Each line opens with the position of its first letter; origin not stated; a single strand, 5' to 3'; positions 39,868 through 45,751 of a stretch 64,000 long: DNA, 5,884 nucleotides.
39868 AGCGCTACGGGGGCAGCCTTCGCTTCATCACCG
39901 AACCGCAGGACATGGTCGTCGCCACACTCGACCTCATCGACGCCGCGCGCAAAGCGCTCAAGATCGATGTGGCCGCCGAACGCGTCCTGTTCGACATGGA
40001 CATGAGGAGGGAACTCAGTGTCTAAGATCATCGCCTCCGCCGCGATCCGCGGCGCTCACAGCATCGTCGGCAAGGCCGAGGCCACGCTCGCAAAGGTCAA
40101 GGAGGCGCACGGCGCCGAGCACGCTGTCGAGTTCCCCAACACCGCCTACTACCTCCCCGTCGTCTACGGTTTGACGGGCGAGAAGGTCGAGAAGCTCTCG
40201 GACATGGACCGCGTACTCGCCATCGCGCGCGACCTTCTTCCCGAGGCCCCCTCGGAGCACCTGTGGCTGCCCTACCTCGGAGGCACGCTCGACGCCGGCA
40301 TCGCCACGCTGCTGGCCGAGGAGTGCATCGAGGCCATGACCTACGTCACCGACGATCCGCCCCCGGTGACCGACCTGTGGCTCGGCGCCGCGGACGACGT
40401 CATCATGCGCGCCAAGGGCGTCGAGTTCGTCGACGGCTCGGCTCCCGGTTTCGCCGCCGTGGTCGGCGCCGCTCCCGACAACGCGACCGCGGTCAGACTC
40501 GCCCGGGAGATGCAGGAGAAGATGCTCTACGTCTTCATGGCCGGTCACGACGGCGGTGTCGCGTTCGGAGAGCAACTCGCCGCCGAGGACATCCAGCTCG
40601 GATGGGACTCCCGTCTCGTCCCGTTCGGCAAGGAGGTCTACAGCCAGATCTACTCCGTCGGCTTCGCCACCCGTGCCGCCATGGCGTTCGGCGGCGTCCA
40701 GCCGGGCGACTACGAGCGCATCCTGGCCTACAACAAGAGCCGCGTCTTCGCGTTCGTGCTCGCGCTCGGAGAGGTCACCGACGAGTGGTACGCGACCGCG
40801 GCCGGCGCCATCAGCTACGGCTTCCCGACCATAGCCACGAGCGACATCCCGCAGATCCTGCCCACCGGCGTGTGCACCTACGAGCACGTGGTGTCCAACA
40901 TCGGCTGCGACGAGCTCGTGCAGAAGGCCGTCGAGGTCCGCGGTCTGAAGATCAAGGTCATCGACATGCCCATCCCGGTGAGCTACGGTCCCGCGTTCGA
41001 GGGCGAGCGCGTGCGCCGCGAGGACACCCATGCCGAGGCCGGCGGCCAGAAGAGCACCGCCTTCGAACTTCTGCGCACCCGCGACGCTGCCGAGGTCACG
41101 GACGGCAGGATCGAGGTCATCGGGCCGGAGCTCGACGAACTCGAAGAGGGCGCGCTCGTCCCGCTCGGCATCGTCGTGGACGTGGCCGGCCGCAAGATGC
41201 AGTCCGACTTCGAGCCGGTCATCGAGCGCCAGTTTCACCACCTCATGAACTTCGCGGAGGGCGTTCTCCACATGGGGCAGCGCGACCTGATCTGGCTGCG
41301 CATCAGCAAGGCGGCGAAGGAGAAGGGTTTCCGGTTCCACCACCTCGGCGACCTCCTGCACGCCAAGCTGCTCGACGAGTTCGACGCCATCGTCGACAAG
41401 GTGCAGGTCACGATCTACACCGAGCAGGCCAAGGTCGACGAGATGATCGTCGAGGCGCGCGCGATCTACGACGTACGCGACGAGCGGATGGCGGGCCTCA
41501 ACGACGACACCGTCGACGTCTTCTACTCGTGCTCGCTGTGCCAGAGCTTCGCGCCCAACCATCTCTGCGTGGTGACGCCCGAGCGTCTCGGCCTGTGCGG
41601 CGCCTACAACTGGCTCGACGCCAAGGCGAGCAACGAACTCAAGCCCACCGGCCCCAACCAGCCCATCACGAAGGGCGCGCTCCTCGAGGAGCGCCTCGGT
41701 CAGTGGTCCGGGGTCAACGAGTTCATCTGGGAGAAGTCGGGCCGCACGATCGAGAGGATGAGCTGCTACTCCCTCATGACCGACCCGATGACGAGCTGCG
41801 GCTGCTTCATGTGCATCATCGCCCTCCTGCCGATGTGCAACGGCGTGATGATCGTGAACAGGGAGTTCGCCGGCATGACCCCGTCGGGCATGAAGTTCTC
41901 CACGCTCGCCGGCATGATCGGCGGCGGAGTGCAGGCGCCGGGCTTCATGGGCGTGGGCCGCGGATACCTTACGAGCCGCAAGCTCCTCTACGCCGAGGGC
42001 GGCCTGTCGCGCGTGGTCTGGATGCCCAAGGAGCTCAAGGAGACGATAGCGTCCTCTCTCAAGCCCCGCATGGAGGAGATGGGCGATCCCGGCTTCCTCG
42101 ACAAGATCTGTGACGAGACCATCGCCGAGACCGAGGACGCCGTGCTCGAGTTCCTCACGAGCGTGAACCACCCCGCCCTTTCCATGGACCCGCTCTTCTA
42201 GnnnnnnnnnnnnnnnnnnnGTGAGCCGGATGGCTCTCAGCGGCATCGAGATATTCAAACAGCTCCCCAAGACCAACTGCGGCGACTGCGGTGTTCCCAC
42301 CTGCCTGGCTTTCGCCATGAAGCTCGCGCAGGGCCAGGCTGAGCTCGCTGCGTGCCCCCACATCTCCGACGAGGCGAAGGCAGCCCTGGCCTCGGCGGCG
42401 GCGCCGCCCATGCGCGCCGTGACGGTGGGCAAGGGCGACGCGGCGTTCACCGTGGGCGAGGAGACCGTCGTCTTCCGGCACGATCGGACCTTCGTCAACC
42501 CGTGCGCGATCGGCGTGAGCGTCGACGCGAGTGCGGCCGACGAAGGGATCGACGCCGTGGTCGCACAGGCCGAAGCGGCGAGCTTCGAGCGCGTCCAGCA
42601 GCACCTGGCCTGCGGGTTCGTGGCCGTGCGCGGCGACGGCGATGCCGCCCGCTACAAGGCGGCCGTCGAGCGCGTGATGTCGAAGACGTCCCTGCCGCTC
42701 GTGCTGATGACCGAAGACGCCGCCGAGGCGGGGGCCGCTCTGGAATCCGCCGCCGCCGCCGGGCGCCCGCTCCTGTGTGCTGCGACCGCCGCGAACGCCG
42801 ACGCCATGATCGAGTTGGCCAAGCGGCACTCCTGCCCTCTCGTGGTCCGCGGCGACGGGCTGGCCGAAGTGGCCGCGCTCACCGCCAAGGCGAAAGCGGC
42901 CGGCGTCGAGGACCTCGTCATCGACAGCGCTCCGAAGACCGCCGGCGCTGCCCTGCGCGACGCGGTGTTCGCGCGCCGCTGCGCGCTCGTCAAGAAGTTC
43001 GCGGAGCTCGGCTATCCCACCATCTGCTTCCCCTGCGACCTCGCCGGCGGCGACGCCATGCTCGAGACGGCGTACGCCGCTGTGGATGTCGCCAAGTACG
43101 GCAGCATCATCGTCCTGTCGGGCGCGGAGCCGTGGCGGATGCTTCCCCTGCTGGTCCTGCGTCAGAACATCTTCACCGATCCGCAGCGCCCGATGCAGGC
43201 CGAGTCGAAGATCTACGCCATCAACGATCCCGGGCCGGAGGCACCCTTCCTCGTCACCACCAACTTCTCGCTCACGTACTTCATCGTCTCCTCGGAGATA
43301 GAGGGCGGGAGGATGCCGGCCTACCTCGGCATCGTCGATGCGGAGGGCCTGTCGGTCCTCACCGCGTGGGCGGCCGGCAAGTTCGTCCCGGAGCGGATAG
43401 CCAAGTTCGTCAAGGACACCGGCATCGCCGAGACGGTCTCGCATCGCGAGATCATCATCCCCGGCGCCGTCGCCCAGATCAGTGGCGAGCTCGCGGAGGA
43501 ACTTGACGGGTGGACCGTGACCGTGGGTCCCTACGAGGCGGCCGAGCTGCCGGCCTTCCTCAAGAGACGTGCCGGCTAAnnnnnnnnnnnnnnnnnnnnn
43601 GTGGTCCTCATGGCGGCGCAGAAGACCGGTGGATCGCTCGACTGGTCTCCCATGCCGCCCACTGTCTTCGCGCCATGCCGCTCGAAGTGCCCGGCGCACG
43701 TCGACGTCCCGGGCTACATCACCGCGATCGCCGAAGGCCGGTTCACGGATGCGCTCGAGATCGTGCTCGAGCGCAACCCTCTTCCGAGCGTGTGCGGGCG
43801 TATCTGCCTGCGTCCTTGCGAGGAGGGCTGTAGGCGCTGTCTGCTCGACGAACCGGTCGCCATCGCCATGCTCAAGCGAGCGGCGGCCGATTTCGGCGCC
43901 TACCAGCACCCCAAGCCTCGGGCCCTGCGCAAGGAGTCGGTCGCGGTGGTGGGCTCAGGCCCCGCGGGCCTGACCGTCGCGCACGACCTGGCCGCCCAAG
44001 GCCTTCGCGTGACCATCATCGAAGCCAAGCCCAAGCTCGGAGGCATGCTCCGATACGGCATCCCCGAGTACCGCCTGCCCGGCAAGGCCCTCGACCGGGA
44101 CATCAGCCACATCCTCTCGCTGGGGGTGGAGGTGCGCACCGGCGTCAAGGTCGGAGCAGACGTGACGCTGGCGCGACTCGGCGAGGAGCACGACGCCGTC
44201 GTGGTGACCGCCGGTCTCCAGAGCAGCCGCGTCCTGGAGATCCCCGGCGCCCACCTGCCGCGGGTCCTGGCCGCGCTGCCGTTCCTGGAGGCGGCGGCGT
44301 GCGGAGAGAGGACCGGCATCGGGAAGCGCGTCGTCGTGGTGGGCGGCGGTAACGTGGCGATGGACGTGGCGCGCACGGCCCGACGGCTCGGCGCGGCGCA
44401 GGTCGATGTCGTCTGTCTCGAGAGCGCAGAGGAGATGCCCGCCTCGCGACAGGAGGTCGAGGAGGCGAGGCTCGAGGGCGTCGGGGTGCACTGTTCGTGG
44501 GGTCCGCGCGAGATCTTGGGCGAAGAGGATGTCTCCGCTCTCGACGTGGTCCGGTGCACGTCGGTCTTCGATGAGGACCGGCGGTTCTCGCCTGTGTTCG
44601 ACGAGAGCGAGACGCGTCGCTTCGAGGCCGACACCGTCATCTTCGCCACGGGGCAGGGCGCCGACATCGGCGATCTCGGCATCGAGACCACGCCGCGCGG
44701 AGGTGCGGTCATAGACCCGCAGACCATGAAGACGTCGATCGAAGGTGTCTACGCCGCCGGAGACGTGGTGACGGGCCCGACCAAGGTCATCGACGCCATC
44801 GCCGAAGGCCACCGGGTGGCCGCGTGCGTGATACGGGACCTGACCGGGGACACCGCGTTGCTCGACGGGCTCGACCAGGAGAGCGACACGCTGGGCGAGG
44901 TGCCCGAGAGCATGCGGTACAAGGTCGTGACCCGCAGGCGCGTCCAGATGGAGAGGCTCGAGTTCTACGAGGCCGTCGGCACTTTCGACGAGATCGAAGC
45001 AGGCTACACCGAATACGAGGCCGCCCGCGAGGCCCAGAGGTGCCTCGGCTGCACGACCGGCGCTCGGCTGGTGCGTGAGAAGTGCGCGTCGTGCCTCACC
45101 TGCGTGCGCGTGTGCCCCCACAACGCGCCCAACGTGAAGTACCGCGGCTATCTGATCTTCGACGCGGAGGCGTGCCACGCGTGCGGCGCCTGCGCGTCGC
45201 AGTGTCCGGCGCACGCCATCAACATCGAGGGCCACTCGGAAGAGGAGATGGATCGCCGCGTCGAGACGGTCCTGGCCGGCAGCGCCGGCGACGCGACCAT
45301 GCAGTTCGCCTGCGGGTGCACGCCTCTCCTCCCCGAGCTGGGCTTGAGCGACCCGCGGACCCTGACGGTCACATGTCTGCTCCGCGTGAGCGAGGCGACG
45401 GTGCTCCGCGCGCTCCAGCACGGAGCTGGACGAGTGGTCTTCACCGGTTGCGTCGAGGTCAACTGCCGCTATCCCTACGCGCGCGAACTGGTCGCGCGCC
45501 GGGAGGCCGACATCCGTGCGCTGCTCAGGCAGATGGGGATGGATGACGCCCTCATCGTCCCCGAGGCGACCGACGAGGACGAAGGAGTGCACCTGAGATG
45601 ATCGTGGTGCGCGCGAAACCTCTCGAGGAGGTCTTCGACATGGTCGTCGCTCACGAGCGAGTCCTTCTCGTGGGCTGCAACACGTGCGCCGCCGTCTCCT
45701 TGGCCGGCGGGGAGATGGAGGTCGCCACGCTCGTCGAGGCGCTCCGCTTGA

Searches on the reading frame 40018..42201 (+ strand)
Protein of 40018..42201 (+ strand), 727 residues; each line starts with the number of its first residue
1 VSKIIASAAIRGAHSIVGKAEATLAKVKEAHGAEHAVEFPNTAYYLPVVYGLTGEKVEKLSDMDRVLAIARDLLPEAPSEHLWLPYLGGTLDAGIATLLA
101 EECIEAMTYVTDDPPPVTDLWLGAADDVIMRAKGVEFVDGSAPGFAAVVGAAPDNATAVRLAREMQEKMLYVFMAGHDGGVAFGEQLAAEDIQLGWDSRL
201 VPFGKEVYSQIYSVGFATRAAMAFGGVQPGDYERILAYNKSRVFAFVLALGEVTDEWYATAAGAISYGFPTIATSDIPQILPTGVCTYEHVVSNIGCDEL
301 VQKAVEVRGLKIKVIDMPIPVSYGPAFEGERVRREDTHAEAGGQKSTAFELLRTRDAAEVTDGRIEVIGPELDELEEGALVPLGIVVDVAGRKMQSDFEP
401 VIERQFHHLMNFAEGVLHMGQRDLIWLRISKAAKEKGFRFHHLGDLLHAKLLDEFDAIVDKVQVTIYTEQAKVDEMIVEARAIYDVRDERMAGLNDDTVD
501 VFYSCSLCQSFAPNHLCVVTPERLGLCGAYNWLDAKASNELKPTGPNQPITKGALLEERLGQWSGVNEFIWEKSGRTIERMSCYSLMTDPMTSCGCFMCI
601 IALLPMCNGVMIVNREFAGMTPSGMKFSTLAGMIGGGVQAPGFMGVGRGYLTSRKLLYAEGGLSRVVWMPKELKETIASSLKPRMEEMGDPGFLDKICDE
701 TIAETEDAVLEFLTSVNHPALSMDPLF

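Call 78: search_protein_families(library=pfam, proteins=[window:40018-42201:+], max_evalue=0.0001)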
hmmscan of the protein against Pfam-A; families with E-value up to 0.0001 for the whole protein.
window:40018-42201:+ (727 aa): 3 families
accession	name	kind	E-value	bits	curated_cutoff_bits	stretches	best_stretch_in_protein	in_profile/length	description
PF19436.4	ACS_CODH_B_C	-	3.2e-119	397.4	25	1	484-727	1-245/245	ACS/CODH beta subunit C-terminal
PF03598.20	CdhC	-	5.6e-67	224.9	24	1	319-473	1-155/155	CO dehydrogenase/acetyl-CoA synthase complex beta subunit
PF18537.6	CODH_A_N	-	4.3e-27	94.4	32.2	1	22-110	2-83/83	Carbon monoxide dehydrogenase subunit alpha N-terminal domain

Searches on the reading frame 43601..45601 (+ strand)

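Call 78: search_protein_families(library=pfam, proteins=[window:43601-45601:+], max_evalue=0.0001)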
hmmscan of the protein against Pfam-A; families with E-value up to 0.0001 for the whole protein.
window:43601-45601:+ (666 aa): 21 families
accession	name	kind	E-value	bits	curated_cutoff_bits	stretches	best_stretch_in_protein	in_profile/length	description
PF07992.20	Pyr_redox_2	-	2.8e-34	119.3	26.1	1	113-403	2-291/291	Pyridine nucleotide-disulphide oxidoreductase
PF14691.11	Fer4_20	-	8.6e-21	74.3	25.8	1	24-98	30-107/113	Dihydroprymidine dehydrogenase domain II, 4Fe-4S cluster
PF13738.12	Pyr_redox_3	-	2e-12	47.4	30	1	241-387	164-305/305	Pyridine nucleotide-disulphide oxidoreductase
PF02662.21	FlpD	-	5.3e-12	46.3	22.3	1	586-652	29-95/123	Methyl-viologen-reducing hydrogenase, delta subunit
PF00070.33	Pyr_redox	-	5.3e-11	43.3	22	0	113-147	1-35/82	Pyridine nucleotide-disulphide oxidoreductase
PF13450.12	NAD_binding_8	-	7.2e-11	42.7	21.9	1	116-151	1-36/68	NAD(P)-binding Rossmann-like domain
PF01266.30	DAO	-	1.2e-09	38.6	27.9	1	114-147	2-35/353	FAD dependent oxidoreductase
PF13241.12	NAD_binding_7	-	2.6e-08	34.8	22.1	0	241-317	7-65/104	Putative NAD(P)-binding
PF00037.32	Fer4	-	2.8e-08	33.7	21.1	1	519-540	2-23/24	4Fe-4S binding domain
PF13187.11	Fer4_9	-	2.3e-07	31.2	27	1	494-540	1-52/52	4Fe-4S dicluster domain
PF00890.30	FAD_binding_2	-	4.4e-07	29.9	20.4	1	114-150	2-38/414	FAD binding domain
PF12838.12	Fer4_7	-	1.7e-06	28.8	27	1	494-539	1-52/52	4Fe-4S dicluster domain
PF13237.11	Fer4_10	-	2.5e-06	27.7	25.5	1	491-536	5-53/53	4Fe-4S dicluster domain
PF05834.18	Lycopene_cycl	-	3.5e-06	26.8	23.4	1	114-146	2-36/380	Lycopene cyclase protein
PF12831.13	FAD_oxidored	-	3.8e-06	26.9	27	1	114-150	2-38/416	FAD dependent oxidoreductase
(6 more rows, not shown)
